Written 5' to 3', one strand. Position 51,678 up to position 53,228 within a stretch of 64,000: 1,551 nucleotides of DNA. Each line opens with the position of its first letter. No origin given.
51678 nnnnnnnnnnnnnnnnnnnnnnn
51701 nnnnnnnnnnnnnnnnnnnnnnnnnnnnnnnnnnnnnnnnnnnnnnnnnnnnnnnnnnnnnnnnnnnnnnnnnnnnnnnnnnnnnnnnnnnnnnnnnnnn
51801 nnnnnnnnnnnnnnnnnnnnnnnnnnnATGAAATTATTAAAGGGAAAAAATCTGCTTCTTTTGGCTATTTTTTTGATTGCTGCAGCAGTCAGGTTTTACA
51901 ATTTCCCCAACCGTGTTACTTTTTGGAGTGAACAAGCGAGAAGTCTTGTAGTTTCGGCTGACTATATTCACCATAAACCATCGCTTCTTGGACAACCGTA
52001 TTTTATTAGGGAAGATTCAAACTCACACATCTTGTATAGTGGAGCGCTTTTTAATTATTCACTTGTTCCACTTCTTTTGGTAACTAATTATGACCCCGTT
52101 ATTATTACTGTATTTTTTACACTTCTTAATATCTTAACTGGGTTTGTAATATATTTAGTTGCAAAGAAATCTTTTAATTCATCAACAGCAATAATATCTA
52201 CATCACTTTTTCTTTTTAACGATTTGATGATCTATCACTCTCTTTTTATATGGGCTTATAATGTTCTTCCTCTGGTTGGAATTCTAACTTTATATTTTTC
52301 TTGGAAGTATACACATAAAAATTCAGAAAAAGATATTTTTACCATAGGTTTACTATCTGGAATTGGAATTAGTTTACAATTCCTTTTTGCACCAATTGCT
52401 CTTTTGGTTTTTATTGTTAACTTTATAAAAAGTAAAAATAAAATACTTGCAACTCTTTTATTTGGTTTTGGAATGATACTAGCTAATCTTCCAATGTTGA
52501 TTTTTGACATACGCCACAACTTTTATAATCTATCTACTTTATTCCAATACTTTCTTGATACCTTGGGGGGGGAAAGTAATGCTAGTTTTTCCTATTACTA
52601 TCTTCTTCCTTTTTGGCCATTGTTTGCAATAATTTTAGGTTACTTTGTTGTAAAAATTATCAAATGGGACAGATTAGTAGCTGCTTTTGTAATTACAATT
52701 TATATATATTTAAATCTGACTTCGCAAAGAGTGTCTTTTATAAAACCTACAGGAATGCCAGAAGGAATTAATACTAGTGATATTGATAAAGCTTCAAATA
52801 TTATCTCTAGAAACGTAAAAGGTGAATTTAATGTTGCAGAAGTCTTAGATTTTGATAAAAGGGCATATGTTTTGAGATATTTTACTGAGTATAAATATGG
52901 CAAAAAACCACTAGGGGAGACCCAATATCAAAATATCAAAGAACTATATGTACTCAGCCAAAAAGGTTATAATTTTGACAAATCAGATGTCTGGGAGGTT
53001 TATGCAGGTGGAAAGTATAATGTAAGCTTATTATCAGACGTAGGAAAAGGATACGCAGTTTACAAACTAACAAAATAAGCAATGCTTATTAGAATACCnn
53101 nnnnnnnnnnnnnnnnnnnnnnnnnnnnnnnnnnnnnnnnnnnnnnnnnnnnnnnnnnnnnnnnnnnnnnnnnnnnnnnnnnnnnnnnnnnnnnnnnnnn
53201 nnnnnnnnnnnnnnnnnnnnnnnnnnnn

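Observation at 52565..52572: Poly-G(8) tract inside a surface-glycosylation membrane protein gene: candidate phase-variation switch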

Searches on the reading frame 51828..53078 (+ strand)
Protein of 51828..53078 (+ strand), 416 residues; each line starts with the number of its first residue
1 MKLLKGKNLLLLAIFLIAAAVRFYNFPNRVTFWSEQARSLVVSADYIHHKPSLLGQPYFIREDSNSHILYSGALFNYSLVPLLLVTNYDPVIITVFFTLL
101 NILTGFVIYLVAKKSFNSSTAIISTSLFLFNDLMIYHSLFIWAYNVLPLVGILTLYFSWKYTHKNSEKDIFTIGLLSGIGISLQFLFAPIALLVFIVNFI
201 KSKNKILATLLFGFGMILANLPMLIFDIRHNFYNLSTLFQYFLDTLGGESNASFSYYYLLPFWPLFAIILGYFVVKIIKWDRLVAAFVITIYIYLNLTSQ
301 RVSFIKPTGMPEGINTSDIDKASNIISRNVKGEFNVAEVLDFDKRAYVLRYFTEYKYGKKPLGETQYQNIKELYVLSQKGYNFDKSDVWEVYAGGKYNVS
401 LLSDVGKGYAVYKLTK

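Call 7: search_protein_families(library=pfam, proteins=[window:51828-53078:+], max_evalue=0.01)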
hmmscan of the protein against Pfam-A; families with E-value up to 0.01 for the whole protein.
window:51828-53078:+ (416 aa): 1 family
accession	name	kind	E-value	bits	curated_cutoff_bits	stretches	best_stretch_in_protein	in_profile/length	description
PF13231.12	PMT_2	-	2.5e-05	25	26.1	1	92-216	23-153/160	Dolichyl-phosphate-mannose-protein mannosyltransferase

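Call 9: find_encoding_contigs(protein=window:51828-53078:+, flank=3000, max_places=10)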
Protein window:51828-53078:+ (416 aa): no gene with exactly this product is on record in the collection.

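Call 10: find_homologous_proteins(query=window:51828-53075:+, max_evalue=0.00001)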
Query window:51828-53075:+ (416 aa): 225 proteins with E <= 0.00001 among 8000 candidates; the best 120 are listed.
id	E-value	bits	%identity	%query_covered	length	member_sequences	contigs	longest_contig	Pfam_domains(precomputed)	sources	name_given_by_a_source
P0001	6.1e-221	752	81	100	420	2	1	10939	-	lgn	-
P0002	1.3e-213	728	79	100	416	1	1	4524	-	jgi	jgi:hypothetical protein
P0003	2.3e-210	717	76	100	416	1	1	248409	-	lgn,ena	-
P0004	3.2e-209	713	75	100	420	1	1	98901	-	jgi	jgi:hypothetical protein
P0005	6.3e-208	709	76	99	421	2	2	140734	-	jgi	jgi:hypothetical protein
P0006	9.2e-204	695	74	100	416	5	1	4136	-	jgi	jgi:hypothetical protein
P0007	4.5e-197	673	73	98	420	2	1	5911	-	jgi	-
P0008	2.7e-177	608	65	95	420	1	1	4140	-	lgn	-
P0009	1.7e-174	599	65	99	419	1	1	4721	-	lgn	-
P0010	1.6e-173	596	69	91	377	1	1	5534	PF13231.13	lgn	-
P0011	4.5e-171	588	67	99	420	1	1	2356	-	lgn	-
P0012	9.2e-169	580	64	100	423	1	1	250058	-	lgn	-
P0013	6.7e-167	574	65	100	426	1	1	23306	-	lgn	-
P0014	7.7e-167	574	63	98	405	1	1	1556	PF13231.13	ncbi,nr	ncbi:MAG: glycosyltransferase family 39 protein, partial [Candidatus Woesebacteria bacterium]|nr:gly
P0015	3.7e-166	572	62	100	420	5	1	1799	PF13231.13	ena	-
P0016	9.3e-166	570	63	99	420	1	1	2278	PF13231.13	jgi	jgi:hypothetical protein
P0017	8.8e-165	567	63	95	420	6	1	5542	PF13231.13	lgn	-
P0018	1.5e-164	566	63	99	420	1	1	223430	PF13231.13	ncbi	-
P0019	2.7e-163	562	62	98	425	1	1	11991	PF13231.13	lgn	-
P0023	9.2e-162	557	61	100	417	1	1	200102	PF13231.13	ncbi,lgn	-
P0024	1.0e-161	557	62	100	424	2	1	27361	PF13231.13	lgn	-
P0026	2.3e-160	552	62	99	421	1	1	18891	PF13231.13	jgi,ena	-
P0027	4.0e-160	552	61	95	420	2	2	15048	PF13231.13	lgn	-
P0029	2.0e-159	549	61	100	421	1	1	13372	PF13231.13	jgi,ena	-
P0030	6.2e-159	548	61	99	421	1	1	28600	PF13231.13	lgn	-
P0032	4.6e-158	545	61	98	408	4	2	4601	PF13231.13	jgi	-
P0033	6.8e-158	544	62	99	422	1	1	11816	PF13231.13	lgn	-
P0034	1.9e-157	543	61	96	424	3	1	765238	PF13231.13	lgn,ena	-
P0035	3.0e-157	542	63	96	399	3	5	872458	PF13231.13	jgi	jgi:hypothetical protein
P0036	7.9e-156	537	60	99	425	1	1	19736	PF13231.13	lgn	-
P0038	2.1e-154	533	66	90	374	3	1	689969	PF13231.13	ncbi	-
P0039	6.4e-154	531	60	99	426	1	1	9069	PF13231.13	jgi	jgi:hypothetical protein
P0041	5.8e-152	525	59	100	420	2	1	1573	PF13231.13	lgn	-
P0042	6.9e-152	525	60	95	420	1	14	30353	PF13231.13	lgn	-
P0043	3.9e-151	522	58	97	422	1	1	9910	PF13231.13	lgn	-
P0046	7.4e-150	518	58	99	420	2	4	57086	PF13231.13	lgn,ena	-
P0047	1.2e-149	517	57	96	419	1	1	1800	PF13231.13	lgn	-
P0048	4.1e-149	515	59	100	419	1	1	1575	PF13231.13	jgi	jgi:hypothetical protein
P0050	9.8e-149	514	58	100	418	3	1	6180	PF13231.13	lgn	-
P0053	4.0e-148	512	56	100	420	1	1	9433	PF13231.13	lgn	-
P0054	7.3e-148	511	57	100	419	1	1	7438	PF13231.13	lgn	-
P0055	1.3e-147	510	56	100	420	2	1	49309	PF13231.13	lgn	-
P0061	1.2e-144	501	57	100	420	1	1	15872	PF13231.13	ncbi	-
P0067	6.1e-139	482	56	100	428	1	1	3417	PF13231.13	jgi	jgi:4-amino-4-deoxy-L-arabinose transferase-like glycosyltransferase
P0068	1.7e-138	480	59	90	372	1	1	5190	PF13231.13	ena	-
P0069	5.3e-138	479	55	100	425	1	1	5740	PF13231.13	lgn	-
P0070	8.2e-138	478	55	97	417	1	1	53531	PF13231.13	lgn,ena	-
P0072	2.7e-136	473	55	95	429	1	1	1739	PF13231.13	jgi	jgi:hypothetical protein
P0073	4.2e-136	473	54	100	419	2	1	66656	PF13231.13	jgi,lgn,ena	jgi:hypothetical protein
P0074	7.0e-134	465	53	99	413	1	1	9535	PF13231.13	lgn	-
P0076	2.2e-131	457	53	100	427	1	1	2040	PF13231.13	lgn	-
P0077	2.5e-130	453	53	100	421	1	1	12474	PF13231.13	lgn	-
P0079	1.2e-129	451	52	100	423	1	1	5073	PF13231.13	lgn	-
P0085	8.4e-125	435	52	100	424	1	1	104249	PF13231.13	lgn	-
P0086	1.6e-124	434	53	96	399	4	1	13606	PF13231.13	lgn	-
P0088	5.4e-123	429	50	99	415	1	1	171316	PF13231.13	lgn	-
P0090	4.2e-122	426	57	86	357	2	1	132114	PF13231.13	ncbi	-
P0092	5.6e-120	419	50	99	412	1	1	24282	PF13231.13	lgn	-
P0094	3.5e-119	417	57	83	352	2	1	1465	PF13231.13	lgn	-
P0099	2.5e-118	414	50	96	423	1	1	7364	PF13231.13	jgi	jgi:hypothetical protein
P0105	8.5e-116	406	48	95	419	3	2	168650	PF13231.13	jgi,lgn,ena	-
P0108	4.5e-115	403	47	99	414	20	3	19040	PF13231.13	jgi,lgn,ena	-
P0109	1.5e-114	402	48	98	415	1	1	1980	PF13231.13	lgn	-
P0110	1.6e-114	401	47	95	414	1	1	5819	PF13231.13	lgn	-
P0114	3.3e-114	400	48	98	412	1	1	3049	PF13231.13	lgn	-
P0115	6.4e-114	399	48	99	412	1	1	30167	PF13231.13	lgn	-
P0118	3.5e-113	397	47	99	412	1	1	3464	PF13231.13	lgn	-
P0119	6.2e-113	396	49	99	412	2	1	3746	PF13231.13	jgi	-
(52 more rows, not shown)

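Call 13: find_related_loci(query=A1, collection=genome_contigs, flank=3000)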
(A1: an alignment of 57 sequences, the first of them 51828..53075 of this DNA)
Query A1 (416 aa) in genome_contigs; peptide patterns used: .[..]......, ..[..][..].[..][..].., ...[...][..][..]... (x = any residue, [..] = any of these).
112 stretches matched a pattern; 23 encode a relative of the query (tblastn E <= 1e-3); 21 distinct loci.
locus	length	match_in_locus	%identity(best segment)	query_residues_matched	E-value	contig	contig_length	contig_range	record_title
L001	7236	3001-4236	67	4-416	1e-178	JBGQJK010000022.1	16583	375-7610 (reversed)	MAG: Patescibacteria group bacterium isolate OBJ2_061818_070_25 k141_1238582_length_16583_cov_7.0229, whole genome shotg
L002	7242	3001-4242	62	2-416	2e-171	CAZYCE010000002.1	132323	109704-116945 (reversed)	MAG TPA_asm: uncultured Gammaproteobacteria bacterium isolate binchicken_co220_61 genome assembly, contig: NODE_36_lengt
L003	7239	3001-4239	63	3-416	2e-169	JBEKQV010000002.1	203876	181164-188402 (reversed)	MAG: Candidatus Microgenomates bacterium isolate SPRUCE 496 SPRUCE_496_2, whole genome shotgun sequence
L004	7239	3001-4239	60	3-416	2e-163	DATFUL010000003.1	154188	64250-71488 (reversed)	MAG TPA_asm: Patescibacteria group bacterium isolate SMAG_U9436 k141_2511072, whole genome shotgun sequence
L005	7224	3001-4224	48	9-416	5e-118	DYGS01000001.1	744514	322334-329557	MAG TPA_asm: Candidatus Microgenomatus sp. isolate BE2012_5_35_30 Afr_mines_BE2012_3_length_744514_cov_13_281153, whole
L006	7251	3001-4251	47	2-416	2e-112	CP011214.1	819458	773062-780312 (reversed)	MAG: Candidatus Woesebacteria bacterium GW2011_GWF1_31_35 chromosome, complete genome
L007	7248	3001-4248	47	9-416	4e-112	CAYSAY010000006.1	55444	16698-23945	MAG TPA_asm: uncultured Gammaproteobacteria bacterium isolate ERP113451_co1_283 genome assembly, contig: NODE_439_length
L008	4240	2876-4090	44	7-411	1e-108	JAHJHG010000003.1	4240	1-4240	MAG: Patescibacteria group bacterium isolate Modern_marine_planktonic.mb.16 Modern_marine_plan.mb.16_k141_293279, whole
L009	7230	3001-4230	46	8-416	4e-116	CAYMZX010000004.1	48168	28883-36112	MAG TPA_asm: uncultured Gammaproteobacteria bacterium isolate SRP231805_co4_134 genome assembly, contig: k141_102669, wh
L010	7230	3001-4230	43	7-416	2e-100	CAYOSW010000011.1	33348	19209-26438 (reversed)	MAG TPA_asm: uncultured Gammaproteobacteria bacterium isolate binchicken_co105_397 genome assembly, contig: NODE_1598_le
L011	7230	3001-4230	42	7-416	5e-100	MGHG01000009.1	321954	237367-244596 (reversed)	MAG: Candidatus Woesebacteria bacterium RIFCSPLOWO2_01_FULL_39_23 rifcsplowo2_01_scaffold_4, whole genome shotgun sequen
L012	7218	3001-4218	41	9-414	1e-98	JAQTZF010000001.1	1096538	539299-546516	MAG: Candidatus Daviesbacteria bacterium isolate STC_54 NODE_2_length_1096538_cov_10.617223_Sandtown_C, whole genome sho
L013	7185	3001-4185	42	22-416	1e-94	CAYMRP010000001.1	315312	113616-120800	MAG TPA_asm: uncultured Gammaproteobacteria bacterium isolate SRP286056_co1_76 genome assembly, contig: NODE_10_length_3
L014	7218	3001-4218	39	10-416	3e-89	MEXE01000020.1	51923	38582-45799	MAG: Candidatus Amesbacteria bacterium RBG_19FT_COMBO_48_16 rbg_19ft_combo_scaffold_25, whole genome shotgun sequence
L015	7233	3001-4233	61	2-416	6e-169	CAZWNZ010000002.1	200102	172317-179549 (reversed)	MAG TPA_asm: uncultured Gammaproteobacteria bacterium isolate SRP192927_co3_839 genome assembly, contig: NODE_33_length_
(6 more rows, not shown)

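Call 14: find_related_loci(query=A1, collection=metagenome_contigs, flank=3000)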
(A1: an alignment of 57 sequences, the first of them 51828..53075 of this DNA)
Query A1 (416 aa) in metagenome_contigs; peptide patterns used: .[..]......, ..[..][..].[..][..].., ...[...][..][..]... (x = any residue, [..] = any of these).
196 stretches matched a pattern; 60 encode a relative of the query (tblastn E <= 1e-3); 57 distinct loci.
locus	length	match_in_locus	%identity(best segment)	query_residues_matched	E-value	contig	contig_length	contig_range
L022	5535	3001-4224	73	8-416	0e+0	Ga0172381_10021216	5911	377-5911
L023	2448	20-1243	68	8-416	0e+0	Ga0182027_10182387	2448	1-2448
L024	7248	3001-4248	62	1-416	5e-173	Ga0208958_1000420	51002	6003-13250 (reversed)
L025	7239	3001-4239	63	3-416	4e-169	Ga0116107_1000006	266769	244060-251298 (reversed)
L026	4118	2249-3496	61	1-416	4e-173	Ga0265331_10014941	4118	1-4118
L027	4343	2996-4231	62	4-416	1e-168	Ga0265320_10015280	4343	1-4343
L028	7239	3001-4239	60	3-416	3e-163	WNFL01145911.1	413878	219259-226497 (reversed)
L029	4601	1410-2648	60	3-416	1e-165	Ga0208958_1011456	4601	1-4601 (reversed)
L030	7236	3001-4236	51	4-415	6e-127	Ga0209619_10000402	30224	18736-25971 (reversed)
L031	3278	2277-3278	58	2-336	7e-125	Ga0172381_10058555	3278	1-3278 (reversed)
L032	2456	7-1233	47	7-416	1e-123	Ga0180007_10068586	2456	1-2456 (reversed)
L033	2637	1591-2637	57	3-350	3e-122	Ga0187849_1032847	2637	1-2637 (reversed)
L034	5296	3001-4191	48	20-416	7e-116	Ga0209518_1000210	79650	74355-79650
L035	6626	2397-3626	46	8-416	7e-116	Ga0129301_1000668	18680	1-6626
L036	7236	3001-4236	51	4-415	6e-127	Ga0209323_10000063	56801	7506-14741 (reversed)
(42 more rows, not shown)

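Call 16: find_encoding_contigs(protein=P0001, flank=6000, max_places=3)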
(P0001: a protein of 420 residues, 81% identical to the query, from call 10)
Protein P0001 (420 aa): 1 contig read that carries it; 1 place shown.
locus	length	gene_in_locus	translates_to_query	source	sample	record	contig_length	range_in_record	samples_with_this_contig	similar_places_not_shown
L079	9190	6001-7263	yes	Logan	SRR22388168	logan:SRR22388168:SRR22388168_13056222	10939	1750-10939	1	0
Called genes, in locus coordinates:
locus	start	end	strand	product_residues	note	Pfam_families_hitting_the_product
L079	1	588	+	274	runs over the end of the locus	PF00535:Glycos_transf_2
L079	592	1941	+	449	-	PF13231:PMT_2 (weak)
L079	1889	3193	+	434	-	PF13231:PMT_2 (weak)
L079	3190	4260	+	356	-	PF13439:Glyco_transf_4 (weak), PF00534:Glycos_transf_1, PF13692:Glyco_trans_1_4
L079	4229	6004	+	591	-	-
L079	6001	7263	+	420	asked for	-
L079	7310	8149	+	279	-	PF00535:Glycos_transf_2, PF10111:Glyco_tranf_2_2, PF13641:Glyco_tranf_2_3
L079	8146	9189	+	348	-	?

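Call 17: find_encoding_contigs(protein=P0002, flank=6000, max_places=3)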
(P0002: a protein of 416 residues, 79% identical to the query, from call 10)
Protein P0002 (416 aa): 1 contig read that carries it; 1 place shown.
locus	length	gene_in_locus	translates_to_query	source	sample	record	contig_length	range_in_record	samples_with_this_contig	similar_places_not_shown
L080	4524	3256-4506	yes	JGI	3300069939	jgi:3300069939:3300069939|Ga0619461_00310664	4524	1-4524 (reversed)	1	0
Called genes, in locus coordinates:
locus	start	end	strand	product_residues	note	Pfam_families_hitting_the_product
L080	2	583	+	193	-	?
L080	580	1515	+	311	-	PF00534:Glycos_transf_1, PF13692:Glyco_trans_1_4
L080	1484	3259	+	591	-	-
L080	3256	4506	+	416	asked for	-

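Call 18: find_encoding_contigs(protein=P0003, flank=6000, max_places=3)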
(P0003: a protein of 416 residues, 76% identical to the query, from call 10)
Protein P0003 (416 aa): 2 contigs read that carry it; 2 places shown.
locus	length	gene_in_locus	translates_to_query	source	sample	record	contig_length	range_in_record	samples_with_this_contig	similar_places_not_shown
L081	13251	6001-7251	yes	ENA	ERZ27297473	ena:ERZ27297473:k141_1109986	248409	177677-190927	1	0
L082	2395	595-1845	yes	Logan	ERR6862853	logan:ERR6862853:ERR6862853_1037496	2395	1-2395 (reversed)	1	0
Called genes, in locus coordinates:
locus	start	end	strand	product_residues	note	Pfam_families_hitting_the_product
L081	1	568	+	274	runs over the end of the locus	PF00535:Glycos_transf_2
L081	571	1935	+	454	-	PF13231:PMT_2 (weak)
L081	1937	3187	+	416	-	PF13231:PMT_2 (weak)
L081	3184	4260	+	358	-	PF20706:GT4-conflict (weak), PF00534:Glycos_transf_1, PF13692:Glyco_trans_1_4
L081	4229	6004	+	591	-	-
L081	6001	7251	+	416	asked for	-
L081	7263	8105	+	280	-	PF00535:Glycos_transf_2, PF10111:Glyco_tranf_2_2, PF13641:Glyco_tranf_2_3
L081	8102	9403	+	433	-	PF13231:PMT_2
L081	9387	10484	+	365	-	PF13439:Glyco_transf_4, PF00534:Glycos_transf_1, PF13524:Glyco_trans_1_2 (weak), PF13692:Glyco_trans_1_4, PF20706:GT4-conflict (weak)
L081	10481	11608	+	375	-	PF13439:Glyco_transf_4 (weak), PF00534:Glycos_transf_1, PF20706:GT4-conflict, PF13692:Glyco_trans_1_4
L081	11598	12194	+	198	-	PF25087:GMPPB_C (faint), PF00132:Hexapep, PF14602:Hexapep_2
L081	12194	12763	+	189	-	-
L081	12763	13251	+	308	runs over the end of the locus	PF00535:Glycos_transf_2, PF13641:Glyco_tranf_2_3, PF13632:Glyco_trans_2_3 (faint)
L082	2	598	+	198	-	?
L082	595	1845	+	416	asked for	-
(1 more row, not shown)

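Call 19: find_encoding_contigs(protein=P0004, flank=6000, max_places=3)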
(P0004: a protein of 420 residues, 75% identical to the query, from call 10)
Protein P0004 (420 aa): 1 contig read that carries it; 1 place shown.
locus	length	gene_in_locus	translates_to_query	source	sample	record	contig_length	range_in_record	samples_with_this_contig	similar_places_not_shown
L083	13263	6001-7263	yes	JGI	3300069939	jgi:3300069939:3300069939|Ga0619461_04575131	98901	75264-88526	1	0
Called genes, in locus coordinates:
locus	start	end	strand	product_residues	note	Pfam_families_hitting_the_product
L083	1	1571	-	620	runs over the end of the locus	PF13522:GATase_6, PF13537:GATase_7, PF12481:DUF3700 (weak), PF00733:Asn_synthase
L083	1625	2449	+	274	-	PF00535:Glycos_transf_2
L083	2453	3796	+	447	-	PF13231:PMT_2 (weak)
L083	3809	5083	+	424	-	PF13231:PMT_2 (weak)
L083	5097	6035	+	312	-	PF13439:Glyco_transf_4 (faint), PF20706:GT4-conflict (weak), PF00534:Glycos_transf_1, PF13692:Glyco_trans_1_4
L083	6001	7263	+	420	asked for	-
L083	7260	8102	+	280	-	PF00535:Glycos_transf_2, PF10111:Glyco_tranf_2_2, PF13641:Glyco_tranf_2_3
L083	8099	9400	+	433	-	PF13231:PMT_2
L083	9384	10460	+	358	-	PF13439:Glyco_transf_4, PF00534:Glycos_transf_1, PF13692:Glyco_trans_1_4, PF13524:Glyco_trans_1_2 (weak), PF20706:GT4-conflict (weak)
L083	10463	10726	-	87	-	-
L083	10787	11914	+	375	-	PF13439:Glyco_transf_4 (weak), PF20706:GT4-conflict, PF00534:Glycos_transf_1, PF13692:Glyco_trans_1_4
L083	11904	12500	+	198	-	PF25087:GMPPB_C (faint), PF00132:Hexapep, PF14602:Hexapep_2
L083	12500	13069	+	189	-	-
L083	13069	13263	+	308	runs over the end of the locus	PF00535:Glycos_transf_2, PF13641:Glyco_tranf_2_3, PF13632:Glyco_trans_2_3 (faint)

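Call 20: find_encoding_contigs(protein=P0005, flank=6000, max_places=3)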
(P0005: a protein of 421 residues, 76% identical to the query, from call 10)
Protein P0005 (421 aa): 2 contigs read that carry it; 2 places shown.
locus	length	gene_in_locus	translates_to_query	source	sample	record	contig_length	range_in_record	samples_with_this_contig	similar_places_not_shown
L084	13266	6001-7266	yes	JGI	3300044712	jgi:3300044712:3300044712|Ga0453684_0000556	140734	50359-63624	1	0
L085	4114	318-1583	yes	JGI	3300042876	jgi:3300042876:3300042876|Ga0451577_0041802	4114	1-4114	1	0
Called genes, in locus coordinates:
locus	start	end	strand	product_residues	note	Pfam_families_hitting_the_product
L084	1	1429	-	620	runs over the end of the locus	PF13522:GATase_6, PF13537:GATase_7, PF12481:DUF3700 (weak), PF00733:Asn_synthase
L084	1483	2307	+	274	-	PF00535:Glycos_transf_2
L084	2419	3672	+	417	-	PF13231:PMT_2 (weak)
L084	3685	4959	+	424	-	-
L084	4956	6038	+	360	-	PF00534:Glycos_transf_1, PF13692:Glyco_trans_1_4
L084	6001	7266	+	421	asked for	-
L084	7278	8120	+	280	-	PF00535:Glycos_transf_2, PF10111:Glyco_tranf_2_2, PF13641:Glyco_tranf_2_3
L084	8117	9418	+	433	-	PF13231:PMT_2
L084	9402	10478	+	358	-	PF13439:Glyco_transf_4, PF00534:Glycos_transf_1, PF13692:Glyco_trans_1_4, PF13524:Glyco_trans_1_2 (weak), PF20706:GT4-conflict (weak)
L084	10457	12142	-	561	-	-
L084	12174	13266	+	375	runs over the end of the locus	PF13439:Glyco_transf_4 (weak), PF00534:Glycos_transf_1, PF20706:GT4-conflict, PF13692:Glyco_trans_1_4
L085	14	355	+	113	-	PF00534:Glycos_transf_1, PF13692:Glyco_trans_1_4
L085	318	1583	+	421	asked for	-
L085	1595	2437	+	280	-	PF00535:Glycos_transf_2, PF10111:Glyco_tranf_2_2, PF13641:Glyco_tranf_2_3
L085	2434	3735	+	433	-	PF13231:PMT_2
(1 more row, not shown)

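Call 42: predict_structure(alignment_id=A1)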
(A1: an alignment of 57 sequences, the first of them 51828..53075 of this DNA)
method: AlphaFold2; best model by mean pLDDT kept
length: 416 residues; sequences in the alignment: 57
mean_pLDDT: 92.6   pTM: 0.89
mean pLDDT of the five models: 92.6, 91.4, 88.6, 87.9, 86.6
residues with pLDDT >= 90: 328; 70-90: 80; 50-70: 6; < 50: 2
segments of 3 or more residues with pLDDT < 50: none
pLDDT, mean of each block of 10 residues (from residue 1): 70 97 93 90 92 78 84 91 95 96 98 95 98 95 92 97 95 98 92 97 96 96 92 92 90 85 97 97 96 97 89 93 96 92 86 95 87 95 91 92 95 95
secondary structure, 60 per line:
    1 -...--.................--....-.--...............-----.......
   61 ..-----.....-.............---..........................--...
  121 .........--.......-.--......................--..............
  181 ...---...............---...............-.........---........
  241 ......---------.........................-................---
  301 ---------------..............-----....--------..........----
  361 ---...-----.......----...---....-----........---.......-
elements in order: H7-23 H26-29 H34-48 E54-62 E68-72 H74-86 H90-115 H118-129 H132-138 H143-164 H167-183 H187-201 H205-219 H221-229 H233-246 H256-280 H282-297 H316-329 E335-338 H347-356 E372-378 H389-392 E398-405 E409-415
